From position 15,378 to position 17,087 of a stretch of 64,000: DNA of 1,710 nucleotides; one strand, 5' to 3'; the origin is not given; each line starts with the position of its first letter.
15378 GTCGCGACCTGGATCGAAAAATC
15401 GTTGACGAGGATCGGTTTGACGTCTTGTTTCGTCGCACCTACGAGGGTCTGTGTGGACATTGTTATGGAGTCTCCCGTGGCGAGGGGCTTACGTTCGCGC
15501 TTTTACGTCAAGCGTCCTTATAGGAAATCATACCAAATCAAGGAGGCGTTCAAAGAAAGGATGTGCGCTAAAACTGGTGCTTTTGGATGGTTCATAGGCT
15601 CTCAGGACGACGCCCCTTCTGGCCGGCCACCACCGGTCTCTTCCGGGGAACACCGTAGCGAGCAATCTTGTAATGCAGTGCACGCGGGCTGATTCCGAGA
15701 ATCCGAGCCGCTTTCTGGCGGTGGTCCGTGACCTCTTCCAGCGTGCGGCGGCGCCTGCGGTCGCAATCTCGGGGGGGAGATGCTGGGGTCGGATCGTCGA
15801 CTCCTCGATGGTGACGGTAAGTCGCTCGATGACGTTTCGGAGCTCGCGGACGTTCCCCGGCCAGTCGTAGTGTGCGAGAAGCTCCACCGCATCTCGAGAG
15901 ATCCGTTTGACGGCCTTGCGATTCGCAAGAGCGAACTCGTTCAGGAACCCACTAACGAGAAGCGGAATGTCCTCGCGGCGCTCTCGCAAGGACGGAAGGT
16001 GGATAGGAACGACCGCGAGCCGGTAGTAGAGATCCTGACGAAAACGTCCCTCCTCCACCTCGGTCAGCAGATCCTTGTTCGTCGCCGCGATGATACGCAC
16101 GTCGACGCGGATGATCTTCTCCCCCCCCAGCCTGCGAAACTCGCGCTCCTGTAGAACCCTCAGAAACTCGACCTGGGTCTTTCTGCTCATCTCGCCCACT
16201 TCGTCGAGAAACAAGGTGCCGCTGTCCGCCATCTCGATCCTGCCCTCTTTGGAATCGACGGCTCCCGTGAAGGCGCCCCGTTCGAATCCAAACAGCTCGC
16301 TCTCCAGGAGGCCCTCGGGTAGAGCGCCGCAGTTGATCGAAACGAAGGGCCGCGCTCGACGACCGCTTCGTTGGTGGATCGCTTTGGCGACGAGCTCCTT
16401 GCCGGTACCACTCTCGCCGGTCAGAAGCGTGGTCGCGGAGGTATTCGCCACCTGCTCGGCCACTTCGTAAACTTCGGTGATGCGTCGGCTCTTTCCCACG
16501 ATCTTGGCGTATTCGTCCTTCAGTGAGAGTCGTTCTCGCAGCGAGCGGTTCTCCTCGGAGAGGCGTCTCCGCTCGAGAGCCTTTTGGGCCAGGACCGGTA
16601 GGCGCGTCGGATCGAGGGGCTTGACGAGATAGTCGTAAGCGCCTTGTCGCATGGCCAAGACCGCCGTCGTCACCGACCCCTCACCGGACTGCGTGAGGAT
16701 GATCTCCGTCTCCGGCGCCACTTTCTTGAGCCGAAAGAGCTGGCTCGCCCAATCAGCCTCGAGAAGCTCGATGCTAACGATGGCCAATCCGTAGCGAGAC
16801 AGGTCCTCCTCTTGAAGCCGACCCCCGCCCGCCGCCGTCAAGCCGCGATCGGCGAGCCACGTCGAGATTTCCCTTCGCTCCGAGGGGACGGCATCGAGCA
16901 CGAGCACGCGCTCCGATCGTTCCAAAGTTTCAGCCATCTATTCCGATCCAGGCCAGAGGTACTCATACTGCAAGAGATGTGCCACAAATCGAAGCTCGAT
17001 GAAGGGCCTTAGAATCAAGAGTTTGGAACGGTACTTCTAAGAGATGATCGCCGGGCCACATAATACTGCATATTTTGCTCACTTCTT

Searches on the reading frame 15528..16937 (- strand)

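Call 69: search_protein_families(library=pfam, proteins=[window:15528-16937:-])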
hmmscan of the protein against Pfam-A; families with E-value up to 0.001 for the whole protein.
window:15528-16937:- (469 aa): 7 families
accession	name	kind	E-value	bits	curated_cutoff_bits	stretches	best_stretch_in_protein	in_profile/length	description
PF00158.32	Sigma54_activat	-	4.1e-71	238.5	20.2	1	146-313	1-168/168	Sigma-54 interaction domain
PF25601.1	AAA_lid_14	-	2.6e-28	98.1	27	1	318-397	1-80/87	AAA+ ATPase lid domain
PF14532.12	Sigma54_activ_2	-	8.2e-22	78.4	25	1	147-317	1-138/138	Sigma-54 interaction domain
PF07728.20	AAA_5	-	2.6e-07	31.2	22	1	171-288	3-123/139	AAA domain (dynein-related subfamily)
PF00004.35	AAA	-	7e-07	30.2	21.2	1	171-303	2-127/131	ATPase family associated with various cellular activities (AAA)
PF01078.27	Mg_chelatase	-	2.2e-05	24.4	20.3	0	225-261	93-128/207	Magnesium chelatase, subunit ChlI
PF00072.30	Response_reg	-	8.2e-05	23.2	30.2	1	40-113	34-106/111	Response regulator receiver domain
